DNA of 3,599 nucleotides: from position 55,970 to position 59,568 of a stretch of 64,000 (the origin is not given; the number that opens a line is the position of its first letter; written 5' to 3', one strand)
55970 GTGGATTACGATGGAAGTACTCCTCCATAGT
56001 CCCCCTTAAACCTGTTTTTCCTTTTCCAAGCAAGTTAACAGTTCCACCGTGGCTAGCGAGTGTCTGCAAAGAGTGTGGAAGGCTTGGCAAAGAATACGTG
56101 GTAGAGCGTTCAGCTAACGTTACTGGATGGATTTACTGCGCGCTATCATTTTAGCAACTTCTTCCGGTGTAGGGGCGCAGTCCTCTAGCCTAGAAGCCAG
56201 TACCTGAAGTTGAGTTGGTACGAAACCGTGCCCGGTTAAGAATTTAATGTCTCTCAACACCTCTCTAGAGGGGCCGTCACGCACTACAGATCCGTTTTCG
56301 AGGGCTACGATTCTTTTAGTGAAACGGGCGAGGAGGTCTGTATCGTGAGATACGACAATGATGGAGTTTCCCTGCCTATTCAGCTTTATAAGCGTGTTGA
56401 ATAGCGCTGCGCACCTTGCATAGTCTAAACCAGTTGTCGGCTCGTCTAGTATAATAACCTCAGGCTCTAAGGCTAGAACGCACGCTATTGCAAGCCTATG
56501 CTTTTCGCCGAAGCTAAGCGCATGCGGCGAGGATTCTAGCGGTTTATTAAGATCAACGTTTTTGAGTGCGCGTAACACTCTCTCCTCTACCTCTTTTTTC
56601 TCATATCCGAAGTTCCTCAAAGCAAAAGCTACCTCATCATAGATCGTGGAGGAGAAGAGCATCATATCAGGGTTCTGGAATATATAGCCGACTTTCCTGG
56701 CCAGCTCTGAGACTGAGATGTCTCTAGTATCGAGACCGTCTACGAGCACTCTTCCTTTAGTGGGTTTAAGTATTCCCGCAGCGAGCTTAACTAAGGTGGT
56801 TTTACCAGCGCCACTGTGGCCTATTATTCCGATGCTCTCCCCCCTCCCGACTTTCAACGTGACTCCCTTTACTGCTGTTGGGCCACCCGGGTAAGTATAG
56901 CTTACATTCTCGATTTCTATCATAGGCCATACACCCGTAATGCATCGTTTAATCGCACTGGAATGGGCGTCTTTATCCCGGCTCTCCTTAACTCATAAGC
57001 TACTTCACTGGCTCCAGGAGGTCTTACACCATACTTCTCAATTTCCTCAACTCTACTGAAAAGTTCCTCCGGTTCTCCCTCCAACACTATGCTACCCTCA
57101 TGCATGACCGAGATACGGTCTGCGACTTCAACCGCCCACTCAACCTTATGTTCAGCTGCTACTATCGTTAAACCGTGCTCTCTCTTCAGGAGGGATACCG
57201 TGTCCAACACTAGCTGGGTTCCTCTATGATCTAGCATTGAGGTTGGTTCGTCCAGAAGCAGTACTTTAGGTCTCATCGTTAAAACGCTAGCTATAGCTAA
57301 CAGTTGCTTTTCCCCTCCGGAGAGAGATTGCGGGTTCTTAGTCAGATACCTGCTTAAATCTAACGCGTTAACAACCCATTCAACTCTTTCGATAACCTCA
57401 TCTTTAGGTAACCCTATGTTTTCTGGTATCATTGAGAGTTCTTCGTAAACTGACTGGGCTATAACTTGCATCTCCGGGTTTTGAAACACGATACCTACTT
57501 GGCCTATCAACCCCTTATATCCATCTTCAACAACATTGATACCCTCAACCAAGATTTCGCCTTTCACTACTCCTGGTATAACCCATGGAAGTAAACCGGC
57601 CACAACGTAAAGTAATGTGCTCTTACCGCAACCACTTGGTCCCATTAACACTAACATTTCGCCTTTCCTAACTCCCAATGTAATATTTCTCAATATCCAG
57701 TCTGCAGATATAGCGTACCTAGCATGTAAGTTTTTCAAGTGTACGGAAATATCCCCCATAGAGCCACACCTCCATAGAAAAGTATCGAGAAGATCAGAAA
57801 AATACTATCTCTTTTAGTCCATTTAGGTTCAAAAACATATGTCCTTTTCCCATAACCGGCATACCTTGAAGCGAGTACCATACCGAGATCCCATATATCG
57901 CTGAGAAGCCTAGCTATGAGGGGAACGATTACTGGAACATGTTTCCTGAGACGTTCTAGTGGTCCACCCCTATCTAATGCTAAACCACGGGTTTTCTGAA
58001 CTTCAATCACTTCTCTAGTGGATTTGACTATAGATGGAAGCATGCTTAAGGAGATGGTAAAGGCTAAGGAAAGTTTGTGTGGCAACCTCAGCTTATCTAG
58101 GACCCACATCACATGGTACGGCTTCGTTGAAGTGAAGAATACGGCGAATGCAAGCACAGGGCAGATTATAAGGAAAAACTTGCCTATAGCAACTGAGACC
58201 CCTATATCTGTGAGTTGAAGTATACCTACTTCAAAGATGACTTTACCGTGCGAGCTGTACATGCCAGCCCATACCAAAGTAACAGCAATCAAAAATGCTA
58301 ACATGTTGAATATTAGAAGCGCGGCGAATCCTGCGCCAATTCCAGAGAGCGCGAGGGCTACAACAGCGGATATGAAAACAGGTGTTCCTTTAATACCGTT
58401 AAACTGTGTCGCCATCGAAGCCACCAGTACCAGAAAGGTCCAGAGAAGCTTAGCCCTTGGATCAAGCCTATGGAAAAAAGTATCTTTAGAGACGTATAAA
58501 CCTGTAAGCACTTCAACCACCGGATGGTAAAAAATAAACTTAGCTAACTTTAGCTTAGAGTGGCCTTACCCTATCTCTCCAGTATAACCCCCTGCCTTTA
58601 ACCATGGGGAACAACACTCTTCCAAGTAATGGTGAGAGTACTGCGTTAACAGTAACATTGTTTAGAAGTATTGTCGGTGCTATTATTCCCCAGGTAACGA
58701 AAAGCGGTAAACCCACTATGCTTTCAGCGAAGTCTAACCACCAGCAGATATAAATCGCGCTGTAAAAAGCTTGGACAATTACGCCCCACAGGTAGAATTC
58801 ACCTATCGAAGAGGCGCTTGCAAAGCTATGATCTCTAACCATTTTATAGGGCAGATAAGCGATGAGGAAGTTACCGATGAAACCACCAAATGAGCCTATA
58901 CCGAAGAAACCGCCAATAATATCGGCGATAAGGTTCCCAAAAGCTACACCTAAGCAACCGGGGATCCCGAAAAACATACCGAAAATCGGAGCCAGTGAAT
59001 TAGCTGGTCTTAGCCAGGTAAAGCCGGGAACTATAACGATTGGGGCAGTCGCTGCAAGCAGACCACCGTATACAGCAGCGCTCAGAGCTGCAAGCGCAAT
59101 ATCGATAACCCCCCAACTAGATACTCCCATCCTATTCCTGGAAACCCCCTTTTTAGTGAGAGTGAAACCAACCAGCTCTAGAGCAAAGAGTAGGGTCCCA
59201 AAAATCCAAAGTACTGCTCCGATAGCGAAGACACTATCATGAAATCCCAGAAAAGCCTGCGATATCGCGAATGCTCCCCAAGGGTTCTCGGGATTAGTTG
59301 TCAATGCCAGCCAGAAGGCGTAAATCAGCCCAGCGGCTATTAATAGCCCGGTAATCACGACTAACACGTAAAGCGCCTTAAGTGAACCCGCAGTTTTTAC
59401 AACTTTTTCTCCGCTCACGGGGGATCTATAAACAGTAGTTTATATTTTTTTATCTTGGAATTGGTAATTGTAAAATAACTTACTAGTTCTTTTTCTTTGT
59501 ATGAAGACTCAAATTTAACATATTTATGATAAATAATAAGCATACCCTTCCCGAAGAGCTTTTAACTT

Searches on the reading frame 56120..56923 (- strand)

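Call 20: search_protein_families(library=pfam, proteins=[window:56120-56923:-], max_evalue=0.001)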
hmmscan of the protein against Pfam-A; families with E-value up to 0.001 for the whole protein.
window:56120-56923:- (267 aa): 3 families
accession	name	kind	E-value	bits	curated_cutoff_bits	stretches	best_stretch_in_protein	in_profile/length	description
PF00005.33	ABC_tran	-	2.9e-32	112.6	25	1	19-164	2-137/137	ABC transporter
PF13304.12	AAA_21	-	3.4e-10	40.9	27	1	94-198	167-303/304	AAA domain, putative AbiEii toxin, Type IV TA system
PF02463.25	SMC_N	-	0.00021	21.3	40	0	77-202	78-206/220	RecF/RecN/SMC N terminal domain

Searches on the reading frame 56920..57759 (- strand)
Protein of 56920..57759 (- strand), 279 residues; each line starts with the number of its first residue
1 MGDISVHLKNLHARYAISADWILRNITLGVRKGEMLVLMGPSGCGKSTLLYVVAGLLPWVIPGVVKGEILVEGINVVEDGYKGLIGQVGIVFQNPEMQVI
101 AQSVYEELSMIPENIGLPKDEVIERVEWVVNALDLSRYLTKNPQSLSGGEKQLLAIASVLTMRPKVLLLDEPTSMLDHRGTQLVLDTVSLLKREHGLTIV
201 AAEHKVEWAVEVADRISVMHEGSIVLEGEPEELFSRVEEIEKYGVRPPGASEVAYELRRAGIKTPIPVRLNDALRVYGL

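Call 20: search_protein_families(library=pfam, proteins=[window:56920-57759:-], max_evalue=0.001)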
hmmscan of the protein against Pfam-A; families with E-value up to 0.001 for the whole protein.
window:56920-57759:- (279 aa): 4 families
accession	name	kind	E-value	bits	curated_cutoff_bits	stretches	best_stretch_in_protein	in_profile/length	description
PF00005.33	ABC_tran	-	4.7e-29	102.2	25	1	23-174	1-137/137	ABC transporter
PF13304.12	AAA_21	-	3.3e-07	31.1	27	0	142-193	234-288/304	AAA domain, putative AbiEii toxin, Type IV TA system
PF02463.25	SMC_N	-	7.8e-07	29.2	40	1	34-208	25-203/220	RecF/RecN/SMC N terminal domain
PF03215.21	Rad17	-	0.00026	21.4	23.8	1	22-57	34-69/186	Rad17 P-loop domain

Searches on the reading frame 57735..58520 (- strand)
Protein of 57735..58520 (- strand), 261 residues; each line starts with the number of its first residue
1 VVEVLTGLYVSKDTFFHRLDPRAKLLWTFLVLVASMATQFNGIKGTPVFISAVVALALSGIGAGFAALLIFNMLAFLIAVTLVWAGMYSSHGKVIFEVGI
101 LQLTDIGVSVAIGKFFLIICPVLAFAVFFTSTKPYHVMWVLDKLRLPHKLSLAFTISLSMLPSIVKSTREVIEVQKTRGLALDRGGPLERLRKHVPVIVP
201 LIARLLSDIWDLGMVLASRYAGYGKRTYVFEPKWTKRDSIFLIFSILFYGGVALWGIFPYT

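Call 20: search_protein_families(library=pfam, proteins=[window:57735-58520:-], max_evalue=0.001)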
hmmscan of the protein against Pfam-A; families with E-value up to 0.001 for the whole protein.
window:57735-58520:- (261 aa): 1 family
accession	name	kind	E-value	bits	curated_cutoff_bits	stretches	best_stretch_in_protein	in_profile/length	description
PF02361.21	CbiQ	-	2.7e-18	66.8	25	1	14-207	3-194/216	Cobalt transport protein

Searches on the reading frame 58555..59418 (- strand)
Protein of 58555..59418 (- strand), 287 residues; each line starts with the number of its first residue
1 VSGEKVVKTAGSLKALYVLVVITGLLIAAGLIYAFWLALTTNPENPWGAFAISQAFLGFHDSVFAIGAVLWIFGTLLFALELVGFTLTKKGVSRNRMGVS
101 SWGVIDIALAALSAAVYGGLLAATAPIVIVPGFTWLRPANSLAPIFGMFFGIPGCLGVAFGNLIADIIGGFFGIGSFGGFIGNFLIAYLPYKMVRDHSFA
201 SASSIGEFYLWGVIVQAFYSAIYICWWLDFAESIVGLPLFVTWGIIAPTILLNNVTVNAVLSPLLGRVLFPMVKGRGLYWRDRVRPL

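Call 20: search_protein_families(library=pfam, proteins=[window:58555-59418:-], max_evalue=0.001)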
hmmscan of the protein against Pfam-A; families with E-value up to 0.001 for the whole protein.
window:58555-59418:- (287 aa): 1 family
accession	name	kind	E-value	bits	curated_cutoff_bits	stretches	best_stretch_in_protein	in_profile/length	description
PF06177.16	QueT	-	4.8e-12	46.8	33.7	1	107-268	1-138/141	QueT transporter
